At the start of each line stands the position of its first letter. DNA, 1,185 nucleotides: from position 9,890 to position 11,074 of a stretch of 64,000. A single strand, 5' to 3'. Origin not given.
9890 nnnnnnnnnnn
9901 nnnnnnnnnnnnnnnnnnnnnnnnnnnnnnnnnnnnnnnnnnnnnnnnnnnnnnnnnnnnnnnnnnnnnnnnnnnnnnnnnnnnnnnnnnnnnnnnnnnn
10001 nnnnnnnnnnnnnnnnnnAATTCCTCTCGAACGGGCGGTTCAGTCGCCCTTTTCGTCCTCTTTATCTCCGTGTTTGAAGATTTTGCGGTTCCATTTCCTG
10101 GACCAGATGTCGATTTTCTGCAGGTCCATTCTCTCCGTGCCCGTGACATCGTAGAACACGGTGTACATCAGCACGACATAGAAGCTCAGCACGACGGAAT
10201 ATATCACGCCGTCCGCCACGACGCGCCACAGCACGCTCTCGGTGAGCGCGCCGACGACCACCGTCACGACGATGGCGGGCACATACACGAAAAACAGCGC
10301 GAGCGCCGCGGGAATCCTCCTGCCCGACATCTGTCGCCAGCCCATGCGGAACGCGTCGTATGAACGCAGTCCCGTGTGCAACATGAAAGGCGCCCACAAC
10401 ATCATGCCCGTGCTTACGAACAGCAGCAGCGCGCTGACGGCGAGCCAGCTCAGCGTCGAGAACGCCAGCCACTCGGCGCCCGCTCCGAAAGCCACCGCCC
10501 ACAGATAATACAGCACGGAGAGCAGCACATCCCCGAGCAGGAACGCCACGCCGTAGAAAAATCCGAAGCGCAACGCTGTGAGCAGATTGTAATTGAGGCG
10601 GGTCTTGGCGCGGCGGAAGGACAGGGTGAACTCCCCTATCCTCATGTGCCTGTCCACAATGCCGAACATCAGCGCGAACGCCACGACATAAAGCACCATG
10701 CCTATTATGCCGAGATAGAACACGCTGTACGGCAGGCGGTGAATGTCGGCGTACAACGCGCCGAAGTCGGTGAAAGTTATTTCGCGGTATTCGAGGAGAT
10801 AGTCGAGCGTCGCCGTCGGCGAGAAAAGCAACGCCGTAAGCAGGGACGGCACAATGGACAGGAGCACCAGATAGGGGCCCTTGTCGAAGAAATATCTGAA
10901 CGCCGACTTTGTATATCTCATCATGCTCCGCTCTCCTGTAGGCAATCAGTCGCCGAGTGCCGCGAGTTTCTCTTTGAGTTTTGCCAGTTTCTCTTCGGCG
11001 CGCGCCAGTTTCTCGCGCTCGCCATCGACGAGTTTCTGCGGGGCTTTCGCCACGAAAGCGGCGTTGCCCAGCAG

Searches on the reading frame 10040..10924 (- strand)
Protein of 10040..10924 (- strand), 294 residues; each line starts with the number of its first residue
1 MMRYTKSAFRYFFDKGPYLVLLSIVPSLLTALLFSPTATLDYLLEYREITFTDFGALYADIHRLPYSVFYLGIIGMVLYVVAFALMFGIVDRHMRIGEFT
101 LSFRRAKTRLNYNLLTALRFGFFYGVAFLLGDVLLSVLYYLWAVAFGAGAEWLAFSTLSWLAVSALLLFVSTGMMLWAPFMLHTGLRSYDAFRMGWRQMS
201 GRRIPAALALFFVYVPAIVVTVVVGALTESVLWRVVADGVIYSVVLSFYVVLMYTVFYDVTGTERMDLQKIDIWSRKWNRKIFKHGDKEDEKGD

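Call 3: search_protein_families(library=pfam, proteins=[window:10040-10924:-], max_evalue=0.01)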
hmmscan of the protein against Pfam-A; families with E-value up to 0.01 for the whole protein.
window:10040-10924:- (294 aa): 0 families

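Call 4: search_protein_families(library=ncbifam, proteins=[window:10040-10924:-], max_evalue=0.01)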
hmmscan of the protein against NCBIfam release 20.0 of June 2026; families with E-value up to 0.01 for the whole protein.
window:10040-10924:- (294 aa): 0 families

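Call 21: find_homologous_proteins(query=window:10040-10924:-, max_evalue=0.001)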
Query window:10040-10924:- (294 aa): 89 proteins with E <= 0.001 among 8000 candidates.
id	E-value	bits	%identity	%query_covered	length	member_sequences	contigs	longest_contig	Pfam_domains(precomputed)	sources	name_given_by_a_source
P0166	1.7e-187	640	100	100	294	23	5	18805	-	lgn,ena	-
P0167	2.0e-167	574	89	99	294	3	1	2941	-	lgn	-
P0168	7.7e-167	572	89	99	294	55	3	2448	-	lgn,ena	-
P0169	3.5e-143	495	76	99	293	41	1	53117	-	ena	-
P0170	4.8e-113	396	63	93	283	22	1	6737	-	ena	-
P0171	2.6e-112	393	65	94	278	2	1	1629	-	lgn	-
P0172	1.1e-109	385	64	94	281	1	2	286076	-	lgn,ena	-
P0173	3.1e-109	383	60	96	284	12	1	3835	-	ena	-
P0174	6.9e-108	379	62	98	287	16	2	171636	-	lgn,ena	-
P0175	8.6e-107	375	76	79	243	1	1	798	-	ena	-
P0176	6.7e-106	372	61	99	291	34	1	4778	-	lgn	-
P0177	2.4e-105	370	59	100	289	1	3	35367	-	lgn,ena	-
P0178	3.3e-105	370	59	99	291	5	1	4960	-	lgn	-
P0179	6.1e-102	359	59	98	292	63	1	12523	-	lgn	-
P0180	2.3e-100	354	57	100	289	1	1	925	-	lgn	-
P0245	1.4e-49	187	38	91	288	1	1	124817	-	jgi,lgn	-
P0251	1.2e-40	158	34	94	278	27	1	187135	-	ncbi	-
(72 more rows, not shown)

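Call 36: predict_structure(alignment_id=A3)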
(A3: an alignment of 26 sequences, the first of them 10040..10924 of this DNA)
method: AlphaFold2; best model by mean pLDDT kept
length: 294 residues; sequences in the alignment: 26
mean_pLDDT: 86.5   pTM: 0.83
mean pLDDT of the five models: 86.5, 86.0, 84.4, 84.4, 82.6
residues with pLDDT >= 90: 181; 70-90: 74; 50-70: 31; < 50: 8
segments of 3 or more residues with pLDDT < 50: 270-275
pLDDT, mean of each block of 10 residues (from residue 1): 86 94 96 88 86 89 79 95 94 83 72 90 93 96 93 96 95 96 93 95 94 90 85 89 96 95 60 49 57 52
secondary structure, 60 per line:
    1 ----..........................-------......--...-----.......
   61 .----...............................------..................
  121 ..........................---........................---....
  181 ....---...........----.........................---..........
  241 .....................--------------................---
elements in order: H5-30 H38-43 H54-61 H66-96 H103-146 H150-173 H177-184 H188-198 H203-227 H231-261 H276-291

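Call 40: fold_search(model_id=the predicted structure, library=pdb)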
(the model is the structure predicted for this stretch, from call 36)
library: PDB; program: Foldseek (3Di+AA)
matches with E <= 10: 542; with E <= 0.001: 0
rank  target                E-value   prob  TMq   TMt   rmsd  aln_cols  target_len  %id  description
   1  9f63                  5.8e-02  0.98  0.38  0.29   9.7       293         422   14  Crystal structure of Saccharomyces cerevisiae pH nine-sensitive protein 1 (PNS1) (released 2024-05-15)
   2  7wwb_A                2.4e-01  0.69  0.31  0.28  12.1       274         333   10  Choline transporter-like protein 1 (released 2022-06-22)
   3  6tq7_B                2.4e-01  0.25  0.20  0.19  20.6       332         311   15  Crystal structure of the Orexin-1 receptor in complex with SB-334867 (released 2020-01-01)
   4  8yk0_A                2.9e-01  0.47  0.24  0.23  13.3       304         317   12  Cryo-EM structure of human GPR156-Gi3 complex (released 2025-02-05)
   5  4s0f_A                3.1e-01  0.18  0.19  0.13  23.1       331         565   10  Crystal structure of the peptidase-containing ABC transporter PCAT1 E648Q mutant complexed with ATPgS in an occluded c (released 2015-07-22)
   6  9qu3                  4.6e-01  0.63  0.35  0.30  12.6       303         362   11  Cryo-EM structure of the human choline transporter-like protein hCTL1 in LMNG (released 2025-05-14)
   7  9kpe_R                4.6e-01  0.30  0.23  0.24  19.2       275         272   16  Cryo-EM structure of GPCR16-GiH5 complex (released 2025-04-02)
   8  9ima_A                5.0e-01  0.30  0.23  0.26  18.4       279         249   16  Cryo-EM structure for the GPRC5D complexed with Talquetamab Fab (released 2024-09-11)
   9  4luu                  5.2e-01  0.12  0.15  0.14  21.1       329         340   12  V329A Epi-isozizaene synthase: Complex with Mg, inorganic pyrophosphate and benzyl triethyl ammonium cation (released 2013-12-18)
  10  9k6l_R                5.7e-01  0.23  0.22  0.23  19.0       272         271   17  Cryo-EM structure of GPCR16-Gi2 complex (released 2025-04-02)
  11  8fd1_A                5.7e-01  0.15  0.20  0.20  17.9       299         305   12  Crystal structure of photoactivated rhodopsin in complex with a nanobody (released 2023-08-30)
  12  8qoe_A                6.0e-01  0.12  0.16  0.11  17.7       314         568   12  Inward-facing conformation of the ABC transporter BmrA (released 2023-12-20)
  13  9fhj_A                6.5e-01  0.35  0.18  0.08  12.3       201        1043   17  Crystallographic structure of AcrB V612N in TTT state (released 2025-06-11)
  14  9kpd_R                6.5e-01  0.23  0.22  0.24  19.2       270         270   16  Cryo-EM structure of GPCR16-miniGs complex (released 2025-04-02)
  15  6tos_A                6.5e-01  0.11  0.16  0.16  20.9       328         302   14  Crystal structure of the Orexin-1 receptor in complex with GSK1059865 (released 2020-01-15)
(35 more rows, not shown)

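Call 41: search_protein_families(library=pfam, alignment_id=A3, max_evalue=10)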
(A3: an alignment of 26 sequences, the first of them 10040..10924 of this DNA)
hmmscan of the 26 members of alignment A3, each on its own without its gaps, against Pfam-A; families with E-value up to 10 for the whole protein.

A. member 1, window:10040-10924:- (294 aa): 0 families

B. families by the number of members that match (of 26 scanned): 13 families
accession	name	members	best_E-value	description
PF06699.16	PIG-F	2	0.0006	GPI biosynthesis protein family Pig-F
PF07353.17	Uroplakin_II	2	0.017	Uroplakin II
PF06724.16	DUF1206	2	0.028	Domain of Unknown Function (DUF1206)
PF14257.11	DUF4349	2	0.085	Domain of unknown function (DUF4349)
PF04123.18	DUF373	2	6.2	Domain of unknown function (DUF373)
PF06624.17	RAMP4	1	0.11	Ribosome associated membrane protein RAMP4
PF14189.11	DUF4312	1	0.18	Domain of unknown function (DUF4312)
PF17366.7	AGA2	1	0.19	A-agglutinin-binding subunit Aga2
PF07324.16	DGCR6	1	0.22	DiGeorge syndrome critical region 6 (DGCR6) protein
PF21525.2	Nlp36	1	5.6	Neuropeptide-like peptide 36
PF08058.16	NPCC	1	5.9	Nuclear pore complex component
PF16311.10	TMEM100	1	6.4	Transmembrane protein 100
PF01312.24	Bac_export_2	1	9.5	FlhB HrpN YscU SpaS Family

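Call 43: find_encoding_contigs(protein=P0251, flank=8000, max_places=2)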
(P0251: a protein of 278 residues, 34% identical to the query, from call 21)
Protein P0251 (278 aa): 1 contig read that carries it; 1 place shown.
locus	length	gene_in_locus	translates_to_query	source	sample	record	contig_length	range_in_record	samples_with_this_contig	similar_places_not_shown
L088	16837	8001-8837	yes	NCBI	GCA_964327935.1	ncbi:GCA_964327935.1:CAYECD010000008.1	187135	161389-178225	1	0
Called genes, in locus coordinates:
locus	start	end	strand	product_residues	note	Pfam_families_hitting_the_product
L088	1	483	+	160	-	PF21982:RecX_HTH1, PF21981:RecX_HTH3 (faint)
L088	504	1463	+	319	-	PF03576:Peptidase_S58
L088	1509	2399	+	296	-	PF01256:Carb_kinase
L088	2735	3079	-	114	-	PF02452:PemK_toxin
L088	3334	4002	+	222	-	PF00702:Hydrolase, PF08282:Hydrolase_3 (faint), PF12710:HAD (weak), PF13419:HAD_2, PF13242:Hydrolase_like (weak)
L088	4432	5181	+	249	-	PF01066:CDP-OH_P_transf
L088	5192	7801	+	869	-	PF00133:tRNA-synt_1, PF09334:tRNA-synt_1g, PF13603:tRNA-synt_1_2, PF09334:tRNA-synt_1g, PF08264:Anticodon_1, PF10458:Val_tRNA-synt_C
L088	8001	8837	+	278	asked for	-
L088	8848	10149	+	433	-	-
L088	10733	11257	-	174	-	-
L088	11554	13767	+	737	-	PF00330:Aconitase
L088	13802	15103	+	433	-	PF00501:AMP-binding, PF14535:AMP-binding_C_2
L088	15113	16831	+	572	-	PF01855:POR_N, PF02775:TPP_enzyme_C, PF00037:Fer4 (weak)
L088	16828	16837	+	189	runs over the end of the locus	PF01558:POR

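Call 44: find_encoding_contigs(protein=P0245, flank=8000, max_places=2)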
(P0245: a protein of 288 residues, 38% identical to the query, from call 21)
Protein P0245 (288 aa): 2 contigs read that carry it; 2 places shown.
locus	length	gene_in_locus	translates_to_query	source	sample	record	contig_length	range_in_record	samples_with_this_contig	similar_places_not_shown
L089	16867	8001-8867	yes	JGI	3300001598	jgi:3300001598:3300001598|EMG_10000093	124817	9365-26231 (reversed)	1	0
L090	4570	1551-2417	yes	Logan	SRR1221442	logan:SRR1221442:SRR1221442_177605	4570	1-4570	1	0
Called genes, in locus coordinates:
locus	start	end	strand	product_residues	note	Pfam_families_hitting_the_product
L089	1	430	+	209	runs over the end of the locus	PF01205:Impact_N, PF09186:DUF1949 (weak)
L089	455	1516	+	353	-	PF01063:Aminotran_4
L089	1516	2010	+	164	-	-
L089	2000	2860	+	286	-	PF01256:Carb_kinase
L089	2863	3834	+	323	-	PF16654:DAPDH_C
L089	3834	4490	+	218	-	PF00702:Hydrolase, PF13419:HAD_2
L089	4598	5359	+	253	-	PF01066:CDP-OH_P_transf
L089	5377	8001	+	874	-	PF00133:tRNA-synt_1, PF01406:tRNA-synt_1e (faint), PF09334:tRNA-synt_1g, PF13603:tRNA-synt_1_2, PF09334:tRNA-synt_1g (weak), PF08264:Anticodon_1, PF10458:Val_tRNA-synt_C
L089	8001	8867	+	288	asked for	-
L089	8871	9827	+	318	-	-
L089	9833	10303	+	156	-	-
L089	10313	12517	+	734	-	PF00330:Aconitase, PF00694:Aconitase_C (faint)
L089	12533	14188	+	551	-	PF00501:AMP-binding, PF13193:AMP-binding_C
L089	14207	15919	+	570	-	PF01855:POR_N, PF02776:TPP_enzyme_N (faint), PF02775:TPP_enzyme_C, PF00037:Fer4 (weak)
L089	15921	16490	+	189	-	PF01558:POR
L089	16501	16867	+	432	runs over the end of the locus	PF00501:AMP-binding, PF14535:AMP-binding_C_2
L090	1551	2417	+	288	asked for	-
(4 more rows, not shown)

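Call 61: search_protein_representatives(alignment_id=A3)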
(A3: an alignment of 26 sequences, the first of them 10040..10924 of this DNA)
Query: 26 sequences, 283 profile positions. Proteins with E-value up to 0.001 (for the whole library): 302; up to 1e-10: 201; up to 1e-30: 37. The best 150 are listed.
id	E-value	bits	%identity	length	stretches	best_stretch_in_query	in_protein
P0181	8.4e-118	409.3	-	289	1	5-282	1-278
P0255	1.5e-116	405.2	-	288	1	3-280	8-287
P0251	1.8e-100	352.4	-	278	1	5-280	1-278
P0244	7.2e-100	350.4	-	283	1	1-280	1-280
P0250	6.3e-97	340.8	-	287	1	5-280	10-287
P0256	8.9e-81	287.8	-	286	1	5-281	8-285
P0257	1.3e-80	287.2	-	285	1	5-282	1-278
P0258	1.8e-77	276.9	-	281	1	6-282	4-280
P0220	6.5e-75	268.5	-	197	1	97-282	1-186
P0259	1.5e-71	257.5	-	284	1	3-281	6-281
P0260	6.7e-65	235.7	-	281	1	3-280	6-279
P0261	9.7e-65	235.2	-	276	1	5-278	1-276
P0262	1.5e-60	221.4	-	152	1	5-150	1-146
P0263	4.6e-60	219.8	-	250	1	44-280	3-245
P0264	1.3e-59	218.4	-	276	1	5-281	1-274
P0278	2.1e-34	135.7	-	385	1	5-275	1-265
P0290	1.4e-28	116.5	-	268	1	5-277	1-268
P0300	4.7e-25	104.9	-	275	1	5-271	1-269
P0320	4.6e-21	91.9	-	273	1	6-272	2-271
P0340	9.6e-18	81.0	-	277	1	6-274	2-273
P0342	1.0e-17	80.9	-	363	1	27-271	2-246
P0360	2.8e-16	76.2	-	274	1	5-273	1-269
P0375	1.5e-15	73.8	-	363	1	4-272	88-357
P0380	2.7e-15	72.9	-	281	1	26-280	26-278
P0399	2.3e-14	69.9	-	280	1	6-274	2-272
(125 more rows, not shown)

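Call 62: search_protein_families(library=pfam, proteins=[P0278, P0290, P0300, P0320, P0340, P0342, P0360, P0375, P0380, P0399], max_evalue=0.1)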
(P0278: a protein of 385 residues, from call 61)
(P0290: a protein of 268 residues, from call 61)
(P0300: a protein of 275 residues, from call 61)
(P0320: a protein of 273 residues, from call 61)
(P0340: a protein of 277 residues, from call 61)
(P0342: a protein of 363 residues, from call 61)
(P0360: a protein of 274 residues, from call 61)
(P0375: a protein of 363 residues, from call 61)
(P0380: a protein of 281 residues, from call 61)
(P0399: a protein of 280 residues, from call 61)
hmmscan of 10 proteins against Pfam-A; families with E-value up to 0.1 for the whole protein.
P0278 (385 aa): 0 families

P0290 (268 aa): 0 families

P0300 (275 aa): 0 families

P0320 (273 aa): 0 families

P0340 (277 aa): 0 families

P0342 (363 aa): 0 families

P0360 (274 aa): 0 families

P0375 (363 aa): 0 families

P0380 (281 aa): 0 families

P0399 (280 aa): 0 families

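Call 63: list_cluster_members(proteins=[P0300, P0340, P0380, P0399, P0320, P0360])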
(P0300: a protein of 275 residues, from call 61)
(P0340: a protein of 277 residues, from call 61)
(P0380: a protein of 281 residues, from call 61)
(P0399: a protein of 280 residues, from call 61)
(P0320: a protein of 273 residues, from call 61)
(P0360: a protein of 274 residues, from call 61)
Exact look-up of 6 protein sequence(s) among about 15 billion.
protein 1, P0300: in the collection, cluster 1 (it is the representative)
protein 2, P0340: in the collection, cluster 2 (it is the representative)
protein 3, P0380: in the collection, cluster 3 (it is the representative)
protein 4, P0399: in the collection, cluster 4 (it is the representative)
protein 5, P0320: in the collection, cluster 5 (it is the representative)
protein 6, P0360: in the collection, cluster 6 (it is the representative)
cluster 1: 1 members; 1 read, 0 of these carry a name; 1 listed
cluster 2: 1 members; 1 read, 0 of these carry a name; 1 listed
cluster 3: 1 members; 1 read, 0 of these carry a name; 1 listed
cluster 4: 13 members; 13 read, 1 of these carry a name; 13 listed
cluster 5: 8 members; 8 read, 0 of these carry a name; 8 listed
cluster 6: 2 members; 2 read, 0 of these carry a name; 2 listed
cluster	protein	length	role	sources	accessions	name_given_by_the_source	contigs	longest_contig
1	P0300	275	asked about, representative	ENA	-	-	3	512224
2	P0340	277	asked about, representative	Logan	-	-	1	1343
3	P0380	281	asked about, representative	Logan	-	-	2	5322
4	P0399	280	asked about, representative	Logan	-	-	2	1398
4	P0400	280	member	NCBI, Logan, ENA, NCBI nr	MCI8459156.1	MAG: hypothetical protein HFE46_05780 [Clostridia bacterium] | hypothetical protein [Clostridia bacterium]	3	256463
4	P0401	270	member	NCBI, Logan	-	-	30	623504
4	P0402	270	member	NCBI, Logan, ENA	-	-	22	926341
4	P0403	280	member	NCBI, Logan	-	-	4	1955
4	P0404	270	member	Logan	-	-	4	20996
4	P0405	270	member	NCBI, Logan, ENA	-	-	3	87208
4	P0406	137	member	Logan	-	-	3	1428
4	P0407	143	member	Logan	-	-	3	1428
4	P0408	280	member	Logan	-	-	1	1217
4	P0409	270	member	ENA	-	-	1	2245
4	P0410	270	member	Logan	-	-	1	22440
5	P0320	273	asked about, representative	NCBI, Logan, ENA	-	-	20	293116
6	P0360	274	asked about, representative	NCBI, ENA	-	-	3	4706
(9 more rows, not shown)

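Call 64: find_encoding_contigs(protein=P0320, flank=8000, max_places=2)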
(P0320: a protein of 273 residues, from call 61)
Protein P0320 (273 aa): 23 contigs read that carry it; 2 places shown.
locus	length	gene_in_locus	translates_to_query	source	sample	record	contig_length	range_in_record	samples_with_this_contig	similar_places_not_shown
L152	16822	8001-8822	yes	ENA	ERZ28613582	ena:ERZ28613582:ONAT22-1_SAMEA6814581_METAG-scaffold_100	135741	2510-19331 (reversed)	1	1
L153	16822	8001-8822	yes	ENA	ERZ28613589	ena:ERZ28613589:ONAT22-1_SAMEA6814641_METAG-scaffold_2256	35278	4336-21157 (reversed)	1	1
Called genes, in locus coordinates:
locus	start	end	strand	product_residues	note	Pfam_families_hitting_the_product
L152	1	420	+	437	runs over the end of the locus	-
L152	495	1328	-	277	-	PF00528:BPD_transp_1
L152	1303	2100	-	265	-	PF00005:ABC_tran, PF13304:AAA_21 (weak)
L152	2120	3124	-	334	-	PF09084:NMT1, PF13379:NMT1_2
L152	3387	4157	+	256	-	PF01066:CDP-OH_P_transf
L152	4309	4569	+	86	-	-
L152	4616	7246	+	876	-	PF00133:tRNA-synt_1, PF09334:tRNA-synt_1g, PF13603:tRNA-synt_1_2, PF09334:tRNA-synt_1g, PF08264:Anticodon_1, PF10458:Val_tRNA-synt_C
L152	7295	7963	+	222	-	PF00702:Hydrolase, PF12710:HAD (weak), PF13419:HAD_2, PF13242:Hydrolase_like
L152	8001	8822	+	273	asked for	-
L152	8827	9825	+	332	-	-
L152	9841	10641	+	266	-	-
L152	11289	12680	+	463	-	PF01336:tRNA_anti-codon, PF00152:tRNA-synt_2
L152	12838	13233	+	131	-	-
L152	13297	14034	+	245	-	-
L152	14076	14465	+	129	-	PF13189:Cytidylate_kin2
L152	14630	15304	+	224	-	PF18306:LDcluster4, PF03641:Lysine_decarbox (weak)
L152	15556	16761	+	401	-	PF00753:Lactamase_B, PF19583:ODP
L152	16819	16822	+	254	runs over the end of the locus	PF03629:SASA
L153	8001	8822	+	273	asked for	-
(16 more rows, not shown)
